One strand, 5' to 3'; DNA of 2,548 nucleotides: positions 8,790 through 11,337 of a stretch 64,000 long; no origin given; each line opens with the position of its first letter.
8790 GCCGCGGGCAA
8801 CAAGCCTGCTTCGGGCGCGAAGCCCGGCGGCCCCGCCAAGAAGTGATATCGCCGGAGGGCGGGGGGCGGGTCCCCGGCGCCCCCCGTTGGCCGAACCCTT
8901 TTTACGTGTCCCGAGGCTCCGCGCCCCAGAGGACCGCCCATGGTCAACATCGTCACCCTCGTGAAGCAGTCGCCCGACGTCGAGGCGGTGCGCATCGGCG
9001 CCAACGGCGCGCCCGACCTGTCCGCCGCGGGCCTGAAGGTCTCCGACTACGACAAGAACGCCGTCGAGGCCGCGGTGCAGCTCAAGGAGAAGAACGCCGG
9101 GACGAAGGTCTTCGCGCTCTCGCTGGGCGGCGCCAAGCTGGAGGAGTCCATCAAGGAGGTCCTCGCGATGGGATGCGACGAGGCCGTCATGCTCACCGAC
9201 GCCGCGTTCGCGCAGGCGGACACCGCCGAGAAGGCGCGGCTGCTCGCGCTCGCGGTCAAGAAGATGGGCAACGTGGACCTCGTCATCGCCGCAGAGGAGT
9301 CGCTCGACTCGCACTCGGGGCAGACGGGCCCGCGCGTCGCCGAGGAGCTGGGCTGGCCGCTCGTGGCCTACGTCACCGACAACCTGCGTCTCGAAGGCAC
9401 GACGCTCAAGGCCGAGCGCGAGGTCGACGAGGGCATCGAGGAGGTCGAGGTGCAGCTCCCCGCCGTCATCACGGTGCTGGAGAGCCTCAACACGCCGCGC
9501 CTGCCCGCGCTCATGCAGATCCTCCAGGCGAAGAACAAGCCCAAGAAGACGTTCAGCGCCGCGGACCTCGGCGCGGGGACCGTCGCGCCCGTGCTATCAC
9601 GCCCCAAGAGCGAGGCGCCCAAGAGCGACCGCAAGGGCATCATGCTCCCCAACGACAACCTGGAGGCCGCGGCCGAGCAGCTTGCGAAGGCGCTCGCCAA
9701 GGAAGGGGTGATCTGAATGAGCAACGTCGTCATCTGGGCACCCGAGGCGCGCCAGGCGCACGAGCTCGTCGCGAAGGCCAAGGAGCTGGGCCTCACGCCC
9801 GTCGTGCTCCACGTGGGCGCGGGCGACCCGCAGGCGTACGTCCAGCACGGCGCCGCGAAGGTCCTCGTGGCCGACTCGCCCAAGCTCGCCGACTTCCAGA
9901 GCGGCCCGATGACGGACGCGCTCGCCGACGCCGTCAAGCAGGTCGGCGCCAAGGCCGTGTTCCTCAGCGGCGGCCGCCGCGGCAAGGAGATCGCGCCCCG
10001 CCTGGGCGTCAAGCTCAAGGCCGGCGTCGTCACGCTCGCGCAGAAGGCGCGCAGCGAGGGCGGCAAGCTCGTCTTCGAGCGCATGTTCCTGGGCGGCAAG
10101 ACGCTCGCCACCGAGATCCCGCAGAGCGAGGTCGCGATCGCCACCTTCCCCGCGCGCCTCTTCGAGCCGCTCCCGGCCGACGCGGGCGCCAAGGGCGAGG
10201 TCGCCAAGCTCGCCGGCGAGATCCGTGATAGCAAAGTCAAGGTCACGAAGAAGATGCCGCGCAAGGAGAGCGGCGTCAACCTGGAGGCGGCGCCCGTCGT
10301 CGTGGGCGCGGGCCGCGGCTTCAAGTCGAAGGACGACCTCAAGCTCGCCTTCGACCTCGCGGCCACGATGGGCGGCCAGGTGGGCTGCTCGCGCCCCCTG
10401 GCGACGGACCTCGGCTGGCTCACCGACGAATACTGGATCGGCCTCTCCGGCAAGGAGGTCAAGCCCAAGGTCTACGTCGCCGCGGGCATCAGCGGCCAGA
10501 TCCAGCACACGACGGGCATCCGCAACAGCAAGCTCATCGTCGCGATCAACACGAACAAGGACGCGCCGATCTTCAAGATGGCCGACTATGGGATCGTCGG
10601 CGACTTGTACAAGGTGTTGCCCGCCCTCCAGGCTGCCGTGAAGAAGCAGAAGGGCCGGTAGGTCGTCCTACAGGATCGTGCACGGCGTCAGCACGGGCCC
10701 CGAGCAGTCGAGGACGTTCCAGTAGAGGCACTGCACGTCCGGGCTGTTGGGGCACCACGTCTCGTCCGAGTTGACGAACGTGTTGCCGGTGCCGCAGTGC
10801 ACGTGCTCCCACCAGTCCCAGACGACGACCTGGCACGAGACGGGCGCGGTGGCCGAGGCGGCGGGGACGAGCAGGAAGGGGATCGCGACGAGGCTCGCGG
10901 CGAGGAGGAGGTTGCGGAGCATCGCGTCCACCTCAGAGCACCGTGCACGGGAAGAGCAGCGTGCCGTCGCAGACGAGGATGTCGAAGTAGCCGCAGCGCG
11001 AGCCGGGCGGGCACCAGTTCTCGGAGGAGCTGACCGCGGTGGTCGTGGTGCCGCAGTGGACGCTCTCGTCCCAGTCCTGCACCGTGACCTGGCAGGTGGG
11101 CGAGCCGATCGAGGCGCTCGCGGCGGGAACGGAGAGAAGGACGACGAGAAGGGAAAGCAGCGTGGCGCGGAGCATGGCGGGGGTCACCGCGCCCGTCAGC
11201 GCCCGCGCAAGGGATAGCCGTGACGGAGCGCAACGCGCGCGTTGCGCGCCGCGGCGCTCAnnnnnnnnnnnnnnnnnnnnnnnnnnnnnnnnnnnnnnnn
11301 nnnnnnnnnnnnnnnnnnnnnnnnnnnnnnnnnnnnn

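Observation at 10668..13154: Membrane 7TM-GAF-V4R sensor co-oriented with three tandem small Cys-rich secreted proteins: candidate signal-peptide/receptor module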

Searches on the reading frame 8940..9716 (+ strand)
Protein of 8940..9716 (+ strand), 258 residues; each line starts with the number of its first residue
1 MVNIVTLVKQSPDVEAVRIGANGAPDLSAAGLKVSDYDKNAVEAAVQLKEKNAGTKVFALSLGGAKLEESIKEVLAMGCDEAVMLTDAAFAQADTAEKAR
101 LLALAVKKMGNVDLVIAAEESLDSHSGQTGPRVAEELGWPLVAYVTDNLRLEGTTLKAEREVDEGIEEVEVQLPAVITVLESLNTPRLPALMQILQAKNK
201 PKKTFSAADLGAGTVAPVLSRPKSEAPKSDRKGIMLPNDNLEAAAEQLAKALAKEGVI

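Call 3: search_protein_families(library=pfam, proteins=[window:8940-9716:+], max_evalue=0.1)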
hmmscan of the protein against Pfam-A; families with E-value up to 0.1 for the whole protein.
window:8940-9716:+ (258 aa): 1 family
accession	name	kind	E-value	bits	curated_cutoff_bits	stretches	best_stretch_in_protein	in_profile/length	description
PF01012.27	ETF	-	1.8e-38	132.6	26.7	1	31-209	10-180/181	Electron transfer flavoprotein domain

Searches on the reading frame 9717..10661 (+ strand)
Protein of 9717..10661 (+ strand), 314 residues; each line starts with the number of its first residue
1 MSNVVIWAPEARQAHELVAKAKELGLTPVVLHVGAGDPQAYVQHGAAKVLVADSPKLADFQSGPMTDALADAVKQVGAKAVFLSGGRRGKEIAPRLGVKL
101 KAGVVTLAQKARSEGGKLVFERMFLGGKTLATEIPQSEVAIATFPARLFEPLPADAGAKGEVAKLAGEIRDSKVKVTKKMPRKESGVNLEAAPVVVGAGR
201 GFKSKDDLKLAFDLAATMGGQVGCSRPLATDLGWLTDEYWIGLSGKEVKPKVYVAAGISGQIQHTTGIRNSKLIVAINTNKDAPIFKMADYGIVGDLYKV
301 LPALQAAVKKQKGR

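Call 3: search_protein_families(library=pfam, proteins=[window:9717-10661:+], max_evalue=0.1)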
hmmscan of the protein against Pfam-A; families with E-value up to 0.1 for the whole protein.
window:9717-10661:+ (314 aa): 2 families
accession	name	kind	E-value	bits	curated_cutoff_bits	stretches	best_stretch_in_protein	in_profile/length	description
PF00766.25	ETF_alpha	-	4.7e-30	103.8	27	1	188-269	1-81/81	Electron transfer flavoprotein FAD-binding domain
PF01012.27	ETF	-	5.1e-26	92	26.7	1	16-166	19-177/181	Electron transfer flavoprotein domain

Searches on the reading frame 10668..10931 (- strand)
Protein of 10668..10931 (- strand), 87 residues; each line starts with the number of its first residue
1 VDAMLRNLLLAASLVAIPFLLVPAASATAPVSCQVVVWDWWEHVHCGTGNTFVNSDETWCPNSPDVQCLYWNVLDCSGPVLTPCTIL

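Call 3: search_protein_families(library=pfam, proteins=[window:10668-10931:-], max_evalue=0.1)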
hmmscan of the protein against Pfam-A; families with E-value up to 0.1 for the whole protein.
window:10668-10931:- (87 aa): 0 families

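Call 4: search_protein_families(library=ncbifam, proteins=[window:10668-10931:-], max_evalue=0.1)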
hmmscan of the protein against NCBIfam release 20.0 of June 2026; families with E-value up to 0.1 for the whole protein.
window:10668-10931:- (87 aa): 0 families

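Call 21: find_homologous_proteins(query=A3, max_evalue=0.01)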
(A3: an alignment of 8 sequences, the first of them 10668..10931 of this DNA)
Query A3 (8 sequences) (87 aa, profile of the alignment): 16 proteins with E <= 0.01 among 8000 candidates.
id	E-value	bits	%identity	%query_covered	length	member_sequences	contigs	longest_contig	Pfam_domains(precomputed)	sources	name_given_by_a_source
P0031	3.2e-30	122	100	97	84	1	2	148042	-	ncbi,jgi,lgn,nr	ncbi:MAG: hypothetical protein QOE90_3128 [Thermoplasmata archaeon]|jgi:hypothetical protein|nr:hypo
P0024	1.3e-27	114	52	77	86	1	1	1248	-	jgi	jgi:hypothetical protein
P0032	1.7e-27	113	54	64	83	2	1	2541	-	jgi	jgi:hypothetical protein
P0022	3.4e-27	112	38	67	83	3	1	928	-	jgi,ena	jgi:hypothetical protein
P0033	5.5e-25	105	53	75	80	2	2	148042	-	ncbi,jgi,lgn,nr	ncbi:MAG: hypothetical protein QOE90_3129 [Thermoplasmata archaeon]|jgi:hypothetical protein|nr:hypo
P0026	1.3e-24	104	42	92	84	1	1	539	-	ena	-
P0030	7.1e-23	98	28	28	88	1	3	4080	-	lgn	-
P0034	6.1e-22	95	36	94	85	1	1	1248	-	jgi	jgi:hypothetical protein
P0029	3.1e-21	93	28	79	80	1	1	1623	-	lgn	-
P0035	1.5e-19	88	34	64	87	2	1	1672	-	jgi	jgi:hypothetical protein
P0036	5.0e-19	86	-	-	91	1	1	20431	-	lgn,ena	-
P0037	7.7e-19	85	31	84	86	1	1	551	-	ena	-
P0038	9.6e-19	85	31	67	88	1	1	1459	-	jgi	jgi:hypothetical protein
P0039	1.9e-17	81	45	97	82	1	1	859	-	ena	-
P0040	2.4e-17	81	24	61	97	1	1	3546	-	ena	-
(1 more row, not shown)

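Call 22: find_encoding_contigs(protein=P0036, flank=8000, max_places=3)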
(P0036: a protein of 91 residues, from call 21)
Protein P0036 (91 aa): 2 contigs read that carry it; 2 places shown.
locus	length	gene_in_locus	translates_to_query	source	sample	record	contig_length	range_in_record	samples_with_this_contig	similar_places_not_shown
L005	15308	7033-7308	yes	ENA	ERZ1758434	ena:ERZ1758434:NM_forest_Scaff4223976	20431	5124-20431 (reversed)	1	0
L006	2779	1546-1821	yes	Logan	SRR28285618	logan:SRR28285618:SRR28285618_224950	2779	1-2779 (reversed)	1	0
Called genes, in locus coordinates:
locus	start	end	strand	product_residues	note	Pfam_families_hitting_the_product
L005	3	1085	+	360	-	?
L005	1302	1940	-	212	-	PF03193:RsgA_GTPase (faint), PF01926:MMR_HSR1, PF02421:FeoB_N (faint), PF00009:GTP_EFTU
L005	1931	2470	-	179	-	-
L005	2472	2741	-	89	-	-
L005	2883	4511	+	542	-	PF00437:T2SSE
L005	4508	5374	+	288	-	PF00482:T2SSF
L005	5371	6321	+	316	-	PF00482:T2SSF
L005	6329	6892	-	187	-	PF07920:DUF1684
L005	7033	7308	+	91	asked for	-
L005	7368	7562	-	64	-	-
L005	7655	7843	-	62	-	-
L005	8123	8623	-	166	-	PF07719:TPR_2 (faint), PF13432:TPR_16 (weak), PF14559:TPR_19 (weak)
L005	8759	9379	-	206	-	-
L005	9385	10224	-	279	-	-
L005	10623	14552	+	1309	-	PF07538:ChW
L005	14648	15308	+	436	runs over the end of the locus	PF01979:Amidohydro_1, PF07969:Amidohydro_3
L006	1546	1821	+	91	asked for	-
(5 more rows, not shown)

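Call 24: find_encoding_contigs(protein=P0040, flank=5000, max_places=3)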
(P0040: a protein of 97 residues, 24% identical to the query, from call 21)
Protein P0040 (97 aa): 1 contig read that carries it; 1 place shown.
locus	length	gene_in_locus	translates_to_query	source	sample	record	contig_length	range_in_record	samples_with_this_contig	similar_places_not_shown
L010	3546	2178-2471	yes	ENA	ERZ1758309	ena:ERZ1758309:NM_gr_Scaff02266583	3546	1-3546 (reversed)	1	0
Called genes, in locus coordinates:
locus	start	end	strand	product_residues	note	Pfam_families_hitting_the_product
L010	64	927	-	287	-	-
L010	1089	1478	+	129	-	-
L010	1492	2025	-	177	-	PF07920:DUF1684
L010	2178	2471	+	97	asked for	-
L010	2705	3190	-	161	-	PF07719:TPR_2 (faint), PF14559:TPR_19 (faint)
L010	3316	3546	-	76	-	?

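Call 27: find_encoding_contigs(protein=P0032, flank=5000, max_places=3)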
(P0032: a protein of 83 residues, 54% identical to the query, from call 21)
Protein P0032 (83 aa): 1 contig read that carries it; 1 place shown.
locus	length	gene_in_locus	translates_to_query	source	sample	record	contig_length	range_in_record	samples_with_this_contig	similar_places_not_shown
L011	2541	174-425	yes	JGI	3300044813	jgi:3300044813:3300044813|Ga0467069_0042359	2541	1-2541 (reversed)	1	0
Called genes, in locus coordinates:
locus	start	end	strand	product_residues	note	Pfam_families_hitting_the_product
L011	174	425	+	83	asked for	-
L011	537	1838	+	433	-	-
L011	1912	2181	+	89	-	-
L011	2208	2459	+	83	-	-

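Call 65: search_protein_families(library=pfam, proteins=[L011:537-1838:+], max_evalue=0.01)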
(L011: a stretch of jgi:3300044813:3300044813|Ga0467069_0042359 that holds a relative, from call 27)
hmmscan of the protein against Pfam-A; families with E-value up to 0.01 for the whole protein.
L011:537-1838:+ (433 aa): 0 families

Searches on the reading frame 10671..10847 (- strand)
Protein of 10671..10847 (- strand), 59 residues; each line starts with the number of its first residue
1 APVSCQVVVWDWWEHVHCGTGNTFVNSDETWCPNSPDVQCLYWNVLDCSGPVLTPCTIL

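Call 38: search_solved_structures(query=A4, max_evalue=10)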
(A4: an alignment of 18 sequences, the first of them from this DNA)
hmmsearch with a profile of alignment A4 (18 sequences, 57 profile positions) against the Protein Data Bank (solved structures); distinct sequences matched with E-value up to 10: 13.
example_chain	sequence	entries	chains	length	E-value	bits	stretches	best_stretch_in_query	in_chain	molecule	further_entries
8wzp_A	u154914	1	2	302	0.61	13.3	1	11-45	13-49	3C-like proteinase nsp5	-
8ykp_A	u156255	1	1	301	0.61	13.3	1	11-45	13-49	3C-like proteinase nsp5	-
8j36_A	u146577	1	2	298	0.61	13.3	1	11-45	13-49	3C-like proteinase nsp5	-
8hqh_A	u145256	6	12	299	0.61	13.3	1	11-45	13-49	3C-like proteinase nsp5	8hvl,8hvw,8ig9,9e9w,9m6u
23me_A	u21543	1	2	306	0.61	13.3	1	11-45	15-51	3C-like proteinase nsp5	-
9wo5_A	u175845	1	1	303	0.62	13.3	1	11-45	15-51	3C-like proteinase nsp5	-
23md_A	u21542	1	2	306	0.62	13.3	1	11-45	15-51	3C-like proteinase nsp5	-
8dz1_A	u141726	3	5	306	0.62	13.3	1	11-45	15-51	Replicase polyprotein 1ab | 3C-like proteinase nsp5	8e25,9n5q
23mc_A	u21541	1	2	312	0.64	13.2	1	12-45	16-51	3C-like proteinase nsp5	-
8y4g_A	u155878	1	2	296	0.74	13.1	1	10-45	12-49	3C-like proteinase nsp5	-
9vuw_A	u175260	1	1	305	1.2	12.4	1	11-51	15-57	3C-like proteinase nsp5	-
9wo2_A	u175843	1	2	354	1.4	12.2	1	12-45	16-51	Replicase polyprotein 1ab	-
8b2f_A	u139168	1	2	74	1.8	11.8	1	14-38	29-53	SH3-like cell wall binding domain-containing protein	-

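Call 48: predict_structure(alignment_id=A5)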
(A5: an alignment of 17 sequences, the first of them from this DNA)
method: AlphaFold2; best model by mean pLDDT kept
length: 59 residues; sequences in the alignment: 17
mean_pLDDT: 85.7   pTM: 0.66
mean pLDDT of the five models: 85.7, 83.6, 75.6, 65.2, 62.1
residues with pLDDT >= 90: 29; 70-90: 24; 50-70: 5; < 50: 1
segments of 3 or more residues with pLDDT < 50: none
pLDDT, mean of each block of 10 residues (from residue 1): 91 92 91 67 87 86
secondary structure, 60 per line:
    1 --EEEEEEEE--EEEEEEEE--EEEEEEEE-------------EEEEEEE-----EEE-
elements in order: E3-10 E13-20 E23-30 E44-50 E56-58

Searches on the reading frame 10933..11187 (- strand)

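Call 3: search_protein_families(library=pfam, proteins=[window:10933-11187:-], max_evalue=0.1)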
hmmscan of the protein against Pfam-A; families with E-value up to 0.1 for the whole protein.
window:10933-11187:- (84 aa): 1 family
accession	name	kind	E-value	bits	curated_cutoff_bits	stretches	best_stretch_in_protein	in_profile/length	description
PF10836.13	DUF2574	-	0.022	15.1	27.5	1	23-58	30-65/93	Protein of unknown function (DUF2574)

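Call 4: search_protein_families(library=ncbifam, proteins=[window:10933-11187:-], max_evalue=0.1)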
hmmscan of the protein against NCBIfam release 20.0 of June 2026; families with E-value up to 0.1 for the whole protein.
window:10933-11187:- (84 aa): 0 families
